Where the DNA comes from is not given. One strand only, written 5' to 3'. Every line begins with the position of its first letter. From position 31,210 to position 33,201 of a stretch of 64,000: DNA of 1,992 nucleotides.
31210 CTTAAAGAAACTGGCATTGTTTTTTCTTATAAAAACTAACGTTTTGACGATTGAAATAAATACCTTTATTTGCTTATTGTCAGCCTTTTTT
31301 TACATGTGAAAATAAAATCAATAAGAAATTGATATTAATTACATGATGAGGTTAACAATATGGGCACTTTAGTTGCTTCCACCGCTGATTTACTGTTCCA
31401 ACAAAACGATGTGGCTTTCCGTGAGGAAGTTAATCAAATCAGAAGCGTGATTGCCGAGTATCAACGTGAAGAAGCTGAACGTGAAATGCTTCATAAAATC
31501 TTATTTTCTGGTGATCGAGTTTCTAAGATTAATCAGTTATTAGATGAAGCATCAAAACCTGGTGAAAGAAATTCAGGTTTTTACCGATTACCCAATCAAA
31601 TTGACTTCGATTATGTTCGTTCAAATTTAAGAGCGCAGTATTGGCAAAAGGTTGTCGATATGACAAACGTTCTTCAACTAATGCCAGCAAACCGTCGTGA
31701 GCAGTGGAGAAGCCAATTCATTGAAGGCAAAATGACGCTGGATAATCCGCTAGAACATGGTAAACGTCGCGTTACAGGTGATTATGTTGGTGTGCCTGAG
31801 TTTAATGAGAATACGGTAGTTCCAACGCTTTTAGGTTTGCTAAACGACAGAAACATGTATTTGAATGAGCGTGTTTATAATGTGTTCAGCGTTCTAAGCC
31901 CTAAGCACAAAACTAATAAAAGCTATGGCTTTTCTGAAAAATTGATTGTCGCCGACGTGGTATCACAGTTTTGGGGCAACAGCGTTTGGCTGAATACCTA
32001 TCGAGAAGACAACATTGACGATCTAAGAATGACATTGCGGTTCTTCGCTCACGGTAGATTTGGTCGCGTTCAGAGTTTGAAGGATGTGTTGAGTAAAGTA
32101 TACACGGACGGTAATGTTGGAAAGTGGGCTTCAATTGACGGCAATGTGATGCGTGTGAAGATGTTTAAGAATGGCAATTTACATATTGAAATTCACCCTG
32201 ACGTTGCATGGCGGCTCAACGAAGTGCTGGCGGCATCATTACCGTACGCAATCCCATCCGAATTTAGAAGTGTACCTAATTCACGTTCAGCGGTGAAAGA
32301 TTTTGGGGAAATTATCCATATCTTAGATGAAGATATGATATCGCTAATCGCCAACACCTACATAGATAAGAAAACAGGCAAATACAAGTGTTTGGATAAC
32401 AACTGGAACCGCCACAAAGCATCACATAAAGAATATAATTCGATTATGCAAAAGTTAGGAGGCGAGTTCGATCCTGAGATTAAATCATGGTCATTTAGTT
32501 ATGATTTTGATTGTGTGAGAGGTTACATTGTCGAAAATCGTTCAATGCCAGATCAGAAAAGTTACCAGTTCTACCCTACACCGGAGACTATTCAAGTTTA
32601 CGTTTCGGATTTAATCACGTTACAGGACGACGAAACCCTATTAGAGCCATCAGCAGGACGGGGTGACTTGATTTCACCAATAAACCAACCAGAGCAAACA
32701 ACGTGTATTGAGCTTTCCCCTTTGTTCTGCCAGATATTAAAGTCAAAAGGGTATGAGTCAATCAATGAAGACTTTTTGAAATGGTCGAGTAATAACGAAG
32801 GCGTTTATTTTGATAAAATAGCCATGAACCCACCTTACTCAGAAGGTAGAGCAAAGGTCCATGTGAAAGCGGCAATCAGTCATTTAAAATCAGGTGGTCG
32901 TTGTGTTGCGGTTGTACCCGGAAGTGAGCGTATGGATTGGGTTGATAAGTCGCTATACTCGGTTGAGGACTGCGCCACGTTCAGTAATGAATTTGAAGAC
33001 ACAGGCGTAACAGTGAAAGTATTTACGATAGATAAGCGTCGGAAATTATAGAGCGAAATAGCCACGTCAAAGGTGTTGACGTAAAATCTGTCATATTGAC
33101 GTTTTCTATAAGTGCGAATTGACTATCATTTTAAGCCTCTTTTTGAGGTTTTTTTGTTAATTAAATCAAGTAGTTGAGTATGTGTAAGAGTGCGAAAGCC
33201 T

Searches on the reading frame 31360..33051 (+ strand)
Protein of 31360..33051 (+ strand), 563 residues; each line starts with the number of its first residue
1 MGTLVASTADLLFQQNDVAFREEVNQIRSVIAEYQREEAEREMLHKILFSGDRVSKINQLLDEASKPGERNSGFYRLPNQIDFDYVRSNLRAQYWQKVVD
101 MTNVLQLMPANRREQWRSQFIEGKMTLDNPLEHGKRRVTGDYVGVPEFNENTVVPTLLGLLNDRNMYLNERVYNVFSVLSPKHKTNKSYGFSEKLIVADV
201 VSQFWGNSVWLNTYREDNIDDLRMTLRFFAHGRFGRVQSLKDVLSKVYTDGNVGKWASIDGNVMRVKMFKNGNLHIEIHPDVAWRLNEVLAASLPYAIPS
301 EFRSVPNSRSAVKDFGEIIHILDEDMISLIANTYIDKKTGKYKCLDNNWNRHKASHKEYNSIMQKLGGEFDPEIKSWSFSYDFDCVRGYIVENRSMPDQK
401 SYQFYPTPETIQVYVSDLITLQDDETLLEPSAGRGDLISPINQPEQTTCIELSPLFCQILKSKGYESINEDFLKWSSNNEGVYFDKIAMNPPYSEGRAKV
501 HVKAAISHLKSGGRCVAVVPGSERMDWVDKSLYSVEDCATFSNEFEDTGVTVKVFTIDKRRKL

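Call 10: search_protein_families(library=pfam, proteins=[window:31360-33051:+], max_evalue=0.01)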
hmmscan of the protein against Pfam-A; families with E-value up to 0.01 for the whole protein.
window:31360-33051:+ (563 aa): 1 family
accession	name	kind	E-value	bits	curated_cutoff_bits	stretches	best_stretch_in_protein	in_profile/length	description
PF13708.11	DUF4942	-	4.3e-20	72.6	25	1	144-293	38-187/190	Domain of unknown function (DUF4942)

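Call 11: search_protein_families(library=phrogs, proteins=[window:31360-33051:+], max_evalue=0.001)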
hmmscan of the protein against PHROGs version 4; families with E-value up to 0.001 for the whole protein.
window:31360-33051:+ (563 aa): 14 families
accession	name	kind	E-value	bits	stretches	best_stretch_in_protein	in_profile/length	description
phrog_6263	-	other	2.8e-165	552.1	1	8-559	7-546/548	DNA methyltransferase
phrog_9133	-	unknown function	3.3e-30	105.7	1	356-560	687-905/1259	-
phrog_16000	-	unknown function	3e-29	102.9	1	16-157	15-157/158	-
phrog_15406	-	other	8.9e-20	70.4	1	394-559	1240-1417/2789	DNA methyltransferase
phrog_11358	-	unknown function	1.3e-19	69.8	1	402-519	1846-1961/3431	-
phrog_9793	-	unknown function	1e-15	58.1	1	401-519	602-717/772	-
phrog_18947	-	unknown function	5.5e-15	54.7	1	400-519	565-682/1537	-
phrog_32703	-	unknown function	6.1e-14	52.6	1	402-517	9-121/480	-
phrog_10691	-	unknown function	4.9e-13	47.4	1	401-539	2356-2504/3925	-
phrog_22901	-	unknown function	5.9e-13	48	1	396-520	627-749/1394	-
phrog_5143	-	unknown function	6.7e-11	41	1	399-526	1797-1925/2204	-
phrog_799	-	other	6.7e-08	33.1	1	393-509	203-307/458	DNA methyltransferase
phrog_38825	-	unknown function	3.9e-06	27.5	1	148-291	138-287/299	-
phrog_6380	-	other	4.5e-05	23.6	0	398-494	15-137/382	DNA methyltransferase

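Call 19: search_dna_similar(query=window:31360-33051:+, collection=plasmids, mode=protein, max_rows=40, rows=spread)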
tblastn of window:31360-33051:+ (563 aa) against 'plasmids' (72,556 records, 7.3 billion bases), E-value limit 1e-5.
Records with a match: 2539; places in all: 2598; records where one place covers at least 80% of the query: 2133.
Best place of each record, by identity: 95-99% 3; 80-90% 2; <60% 2534.
By first word of the organism name: Escherichia 727; Salmonella 478; Enterobacter 366; Klebsiella 323; Citrobacter 180; Pseudomonas 76; Acinetobacter 57; Providencia 36; Vibrio 21; Serratia 18; and 93 more.
By predicted mobility (MOB-suite, as given by PLSDB): conjugative 1429; non-mobilizable 946; mobilizable 164.
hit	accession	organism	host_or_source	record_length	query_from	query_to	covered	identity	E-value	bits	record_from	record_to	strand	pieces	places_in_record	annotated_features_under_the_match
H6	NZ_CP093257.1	Moellerella wisconsensis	whole organism,Food: Red deer meat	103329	1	563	100%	98.2%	0e+0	1153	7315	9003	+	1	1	DUF4942 domain-containing protein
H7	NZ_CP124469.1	Escherichia coli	wastewater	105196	18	559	96%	46.5%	2e-150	485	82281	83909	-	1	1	DUF4942 domain-containing protein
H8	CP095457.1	Escherichia coli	pig,cell culture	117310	7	559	98%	45.5%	4e-149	481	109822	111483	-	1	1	DUF4942 domain-containing protein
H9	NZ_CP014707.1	Salmonella enterica subsp. enterica serovar Anatum str. ...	Bos taurus,bovine pre-evisceration ...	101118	18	559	96%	46.4%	1e-151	488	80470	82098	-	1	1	DUF4942 domain-containing protein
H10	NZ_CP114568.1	Citrobacter freundii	Homo sapiens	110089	7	559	98%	45.3%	4e-151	487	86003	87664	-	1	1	DUF4942 domain-containing protein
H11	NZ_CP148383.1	Escherichia coli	Homo sapiens,single cell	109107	18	559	96%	46.2%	3e-149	482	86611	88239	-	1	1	DUF4942 domain-containing protein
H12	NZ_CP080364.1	Klebsiella pneumoniae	Homo sapiens,pure culture,sputum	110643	22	561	96%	45.8%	2e-149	482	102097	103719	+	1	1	class I SAM-dependent methyltransferase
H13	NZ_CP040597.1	Klebsiella pneumoniae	Homo sapiens,throat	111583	22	561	96%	45.4%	5e-148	478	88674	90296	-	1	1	class I SAM-dependent methyltransferase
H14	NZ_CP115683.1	Klebsiella oxytoca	Homo sapiens,blood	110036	22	561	96%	45.1%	6e-147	475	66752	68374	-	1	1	class I SAM-dependent methyltransferase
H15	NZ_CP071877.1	Enterobacter hormaechei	swine,genomic assembly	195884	20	559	96%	32.3%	9e-80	280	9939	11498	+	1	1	DUF4942 domain-containing protein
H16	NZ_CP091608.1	Salmonella enterica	Homo sapiens,feces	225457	20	559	96%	32.3%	9e-80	280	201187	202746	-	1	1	DUF4942 domain-containing protein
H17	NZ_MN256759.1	Escherichia coli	-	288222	20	559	96%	32.3%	9e-80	280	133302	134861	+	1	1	DUF4942 domain-containing protein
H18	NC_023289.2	Escherichia coli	-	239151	72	559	87%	33.3%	7e-80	281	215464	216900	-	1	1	DUF4942 domain-containing protein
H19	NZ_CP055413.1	Klebsiella grimontii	culture,Wastewater effluent sample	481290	72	558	87%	33.3%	1e-78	277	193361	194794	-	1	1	DUF4942 domain-containing protein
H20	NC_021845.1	Salmonella enterica subsp. enterica serovar Cubana str. ...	food,fresh alfalfa sprout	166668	72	559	87%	32.1%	8e-77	272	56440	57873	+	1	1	DUF4942 domain-containing protein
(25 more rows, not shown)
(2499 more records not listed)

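Call 20: search_dna_similar(query=window:31360-33051:+, collection=phages, mode=protein, max_rows=30)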
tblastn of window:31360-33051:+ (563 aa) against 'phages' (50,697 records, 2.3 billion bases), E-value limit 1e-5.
Records with a match: 216; places in all: 216; records where one place covers at least 80% of the query: 38.
Best place of each record, by identity: <60% 216.
By first word of the organism name: Vibrio 121; Pseudomonas 43; Aeromonas 12; Cellulophaga 7; Klebsiella 6; Escherichia 4; Salmonella 2; Marinomonas 2; Pseudoalteromonas 2; Shewanella 2; and 11 more.
By host as written in the record: - 109; Pseudomonas aeruginosa 16; Vibrio crassostreae 12; Aeromonas rivipollensis 5; Vibrio tasmaniensis 4; Salmonella enterica subsp. enterica serovar Typhimurium strain LT2 2; Pseudomonas syringae 2; Pseudomonas syringae pv. actinidiae K7#8 2; and 49 more.
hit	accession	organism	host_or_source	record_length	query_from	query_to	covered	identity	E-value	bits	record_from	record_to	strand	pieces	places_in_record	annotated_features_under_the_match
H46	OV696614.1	Escherichia phage Cyrano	-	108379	18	559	96%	46.4%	2e-150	483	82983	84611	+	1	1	DUF4942 domain-containing protein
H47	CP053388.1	Escherichia phage CMS-2020a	Escherichia coli strain SCU-107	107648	18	559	96%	46.4%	8e-150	482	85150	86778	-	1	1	record has no annotation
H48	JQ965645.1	Salmonella phage SSU5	Salmonella enterica subsp. enterica ...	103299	7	559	98%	45.3%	3e-151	486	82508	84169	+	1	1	putative DNA modification methylase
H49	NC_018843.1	Salmonella phage SSU5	Salmonella enterica subsp. enterica ...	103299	7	559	98%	45.3%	3e-151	486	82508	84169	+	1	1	DNA methyltransferase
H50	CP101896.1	Klebsiella phage GArcari-2022b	Klebsiella pneumoniae strain 4011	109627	7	559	98%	45.3%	2e-150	483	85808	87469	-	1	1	record has no annotation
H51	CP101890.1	Klebsiella phage GArcari-2022a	Klebsiella pneumoniae strain 9362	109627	7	559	98%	45.3%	2e-150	483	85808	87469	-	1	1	record has no annotation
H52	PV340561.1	Escherichia phage PhiR41_1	Escherichia coli str. K-12 substr. ...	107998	18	559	96%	46.0%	3e-149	480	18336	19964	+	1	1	hypothetical protein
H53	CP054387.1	Escherichia phage CMS-2020a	Escherichia coli strain SCU-175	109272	18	559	96%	46.0%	1e-148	478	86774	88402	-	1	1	record has no annotation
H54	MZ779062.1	Klebsiella phage pJN2-26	horse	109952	22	561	96%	45.6%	5e-149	479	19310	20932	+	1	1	hypothetical protein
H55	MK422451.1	Klebsiella phage ST13-OXA48phi12.3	Klebsiella pneumoniae ST13-OXA48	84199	22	561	96%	45.4%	5e-148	476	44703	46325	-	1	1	hypothetical protein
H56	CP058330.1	Klebsiella phage vB_Kpn_1825-KPC53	Klebsiella pneumoniae subsp. pneumoniae ...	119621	22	561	96%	45.2%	4e-148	477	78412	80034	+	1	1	record has no annotation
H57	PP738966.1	Vibrio phage IKEMa6-1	Vibrio sp. K1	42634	1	557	99%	31.8%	1e-67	243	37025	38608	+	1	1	record has no annotation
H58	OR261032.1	Aeromonas phage ST4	Aeromonas hydrophila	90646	24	559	95%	31.4%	8e-79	276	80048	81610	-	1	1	RE endonuclease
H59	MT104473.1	Pseudomonas phage MR13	-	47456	25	557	95%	31.5%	1e-76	270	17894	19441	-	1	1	putative restriction alleviation protein, Lar family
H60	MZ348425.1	Pseudomonas phage psageB2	soil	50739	25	557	95%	31.5%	1e-76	270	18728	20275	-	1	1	putative DNA restriction methylase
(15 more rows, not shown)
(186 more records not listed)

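Call 21: get_annotated_region(hit=H49, flank=5000)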
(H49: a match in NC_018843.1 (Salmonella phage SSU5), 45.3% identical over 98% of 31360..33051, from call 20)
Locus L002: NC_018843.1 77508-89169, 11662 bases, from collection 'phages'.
description: Salmonella phage SSU5, complete genome.
organism: Salmonella phage SSU5 (NCBI taxid 1177632)
taxonomy: Viruses; Duplodnaviria; Heunggongvirae; Uroviricota; Caudoviricetes
host: Salmonella enterica subsp. enterica serovar Typhimurium strain LT2; source: -; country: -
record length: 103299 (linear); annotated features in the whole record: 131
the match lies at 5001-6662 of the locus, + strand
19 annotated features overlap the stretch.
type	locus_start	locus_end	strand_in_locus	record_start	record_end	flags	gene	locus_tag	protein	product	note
CDS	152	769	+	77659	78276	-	-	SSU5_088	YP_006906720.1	DNA methyltransferase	-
CDS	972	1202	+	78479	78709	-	-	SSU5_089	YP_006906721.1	hypothetical protein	-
CDS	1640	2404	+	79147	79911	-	-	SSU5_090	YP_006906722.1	Rnase H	-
CDS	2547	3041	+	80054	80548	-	-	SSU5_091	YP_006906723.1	hypothetical protein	-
CDS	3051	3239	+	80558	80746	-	-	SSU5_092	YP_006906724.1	hypothetical protein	-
CDS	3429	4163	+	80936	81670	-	-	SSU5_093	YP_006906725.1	anti-repressor Ant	-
CDS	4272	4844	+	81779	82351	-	-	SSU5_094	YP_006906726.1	hypothetical protein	-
CDS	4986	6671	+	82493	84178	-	-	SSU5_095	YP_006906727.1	DNA methyltransferase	-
CDS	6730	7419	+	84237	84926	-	-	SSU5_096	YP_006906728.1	hypothetical protein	-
CDS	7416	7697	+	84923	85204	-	-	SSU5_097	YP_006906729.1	putative Eaa protein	-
CDS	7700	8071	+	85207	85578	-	-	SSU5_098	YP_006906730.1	hypothetical protein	-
CDS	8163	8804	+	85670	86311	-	-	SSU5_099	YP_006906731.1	metal-dependent phosphohydrolase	-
CDS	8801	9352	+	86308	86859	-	-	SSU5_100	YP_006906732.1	hypothetical protein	-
CDS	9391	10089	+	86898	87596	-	-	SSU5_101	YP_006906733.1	lysozyme inhibitor LprI family protein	-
CDS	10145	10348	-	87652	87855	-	-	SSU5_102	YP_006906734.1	putative selenium delivery protein YdfZ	-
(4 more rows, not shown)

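Call 22: get_annotated_region(hit=H54, flank=5000)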
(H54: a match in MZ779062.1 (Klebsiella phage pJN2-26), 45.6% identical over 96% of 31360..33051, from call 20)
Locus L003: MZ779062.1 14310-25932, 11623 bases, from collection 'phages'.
description: Klebsiella phage pJN2-26, complete genome.
organism: Klebsiella phage pJN2-26 (NCBI taxid 2873443)
taxonomy: Viruses; Duplodnaviria; Heunggongvirae; Uroviricota; Caudoviricetes
host: horse; source: horse tracheal aspirate; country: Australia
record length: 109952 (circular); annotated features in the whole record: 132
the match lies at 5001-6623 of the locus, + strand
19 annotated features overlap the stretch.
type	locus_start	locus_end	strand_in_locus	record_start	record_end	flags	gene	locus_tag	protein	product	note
CDS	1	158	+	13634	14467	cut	-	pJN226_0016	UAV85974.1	hypothetical protein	-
CDS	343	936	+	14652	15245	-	-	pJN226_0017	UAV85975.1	putative DNA methylase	-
CDS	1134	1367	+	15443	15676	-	-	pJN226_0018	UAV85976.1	hypothetical protein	-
CDS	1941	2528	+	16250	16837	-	-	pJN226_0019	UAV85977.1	ribonuclease HI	-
CDS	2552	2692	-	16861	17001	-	-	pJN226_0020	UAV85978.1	hypothetical protein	-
CDS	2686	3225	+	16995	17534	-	-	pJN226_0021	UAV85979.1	hypothetical protein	-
CDS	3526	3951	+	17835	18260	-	-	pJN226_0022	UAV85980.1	tellurite resistance TerB family protein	-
CDS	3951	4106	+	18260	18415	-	-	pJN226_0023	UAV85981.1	hypothetical protein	-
CDS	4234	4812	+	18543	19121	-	-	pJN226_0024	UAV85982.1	hypothetical protein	-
CDS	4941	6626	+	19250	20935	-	-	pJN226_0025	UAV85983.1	hypothetical protein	DUF4942 domain-containing protein; putative DNA modification methylase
CDS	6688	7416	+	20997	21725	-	-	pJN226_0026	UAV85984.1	hypothetical protein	uncharacterized protein (ABC-type Zn2+ transport system)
CDS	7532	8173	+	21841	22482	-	-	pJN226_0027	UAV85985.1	hypothetical protein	HD/PDEase domain (IPR003607); Guanosine-3',5'-bis(diphosphate), 3'-pyrophosphohydrolase / GTP pyrophosphokinase, ...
CDS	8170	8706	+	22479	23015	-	-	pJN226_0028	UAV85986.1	hypothetical protein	-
CDS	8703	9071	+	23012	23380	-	-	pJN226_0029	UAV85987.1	hypothetical protein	-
CDS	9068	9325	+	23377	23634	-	-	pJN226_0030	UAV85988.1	hypothetical protein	-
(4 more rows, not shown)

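Call 23: get_annotated_region(hit=H46, flank=5000)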
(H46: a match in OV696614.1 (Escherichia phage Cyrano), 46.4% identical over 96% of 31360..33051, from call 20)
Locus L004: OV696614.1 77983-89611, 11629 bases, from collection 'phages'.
description: Escherichia phage Cyrano genome assembly, segment: complete_genome.
organism: Escherichia phage Cyrano (NCBI taxid 2904711)
taxonomy: Viruses; Duplodnaviria; Heunggongvirae; Uroviricota; Caudoviricetes
host: -; source: -; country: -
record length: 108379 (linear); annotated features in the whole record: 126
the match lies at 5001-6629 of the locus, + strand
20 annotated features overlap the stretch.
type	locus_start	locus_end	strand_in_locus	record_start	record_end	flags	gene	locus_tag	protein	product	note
CDS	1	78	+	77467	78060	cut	-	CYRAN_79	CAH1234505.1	Adenine methyltransferase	-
CDS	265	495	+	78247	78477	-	-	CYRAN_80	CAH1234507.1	Hypothetical protein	-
CDS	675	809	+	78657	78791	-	-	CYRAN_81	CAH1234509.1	Hypothetical protein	-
CDS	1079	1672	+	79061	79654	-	-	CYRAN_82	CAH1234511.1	Ribonuclease H/ Reverse Transcriptase 3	-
CDS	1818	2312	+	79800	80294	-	-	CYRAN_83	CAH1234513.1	Hypothetical protein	-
CDS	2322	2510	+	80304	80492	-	-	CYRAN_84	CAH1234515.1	Hypothetical protein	-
CDS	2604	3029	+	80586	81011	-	-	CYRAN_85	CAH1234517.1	P1 TciA-like protein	unknown function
CDS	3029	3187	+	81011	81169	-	-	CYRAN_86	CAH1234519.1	P1 TciB-like protein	unknown function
CDS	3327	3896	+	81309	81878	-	-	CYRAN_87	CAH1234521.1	Hypothetical protein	-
CDS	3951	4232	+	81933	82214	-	-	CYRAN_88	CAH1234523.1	Putative outer membrane protein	-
CDS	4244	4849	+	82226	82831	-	-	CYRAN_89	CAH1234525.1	Hypothetical protein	-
CDS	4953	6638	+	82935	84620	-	-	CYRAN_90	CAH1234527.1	DUF4942 domain-containing protein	-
CDS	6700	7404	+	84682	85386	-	-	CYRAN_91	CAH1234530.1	Ead-Ea22 protein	-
CDS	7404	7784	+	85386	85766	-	-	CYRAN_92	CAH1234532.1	Eaa-like protein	-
CDS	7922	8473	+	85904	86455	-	-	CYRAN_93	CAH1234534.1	Eae-like protein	-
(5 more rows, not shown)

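Call 25: find_related_loci(query=window:31360-33051:+, collection=genome_contigs, flank=6000)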
Query window:31360-33051:+ (563 aa) in genome_contigs; peptide patterns used: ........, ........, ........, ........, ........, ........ (x = any residue, [..] = any of these).
22 stretches matched a pattern; 4 encode a relative of the query (tblastn E <= 1e-3); 4 distinct loci.
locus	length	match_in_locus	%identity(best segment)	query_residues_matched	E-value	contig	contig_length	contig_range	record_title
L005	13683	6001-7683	64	3-559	0e+0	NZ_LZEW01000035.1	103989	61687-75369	Morganella psychrotolerans strain DSM 17886 CFSAN046807_c_P101_9, whole genome shotgun sequence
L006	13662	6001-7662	45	7-559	4e-156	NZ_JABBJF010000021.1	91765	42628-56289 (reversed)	Kluyvera sichuanensis strain 090646 contig00021, whole genome shotgun sequence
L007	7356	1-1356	48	108-559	1e-129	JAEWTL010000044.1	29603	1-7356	MAG: Bacillota bacterium isolate OH_SDB_141 k127_1132258, whole genome shotgun sequence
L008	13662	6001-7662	46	7-559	5e-157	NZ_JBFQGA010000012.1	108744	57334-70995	Kluyvera sp. STS39-E contig00012, whole genome shotgun sequence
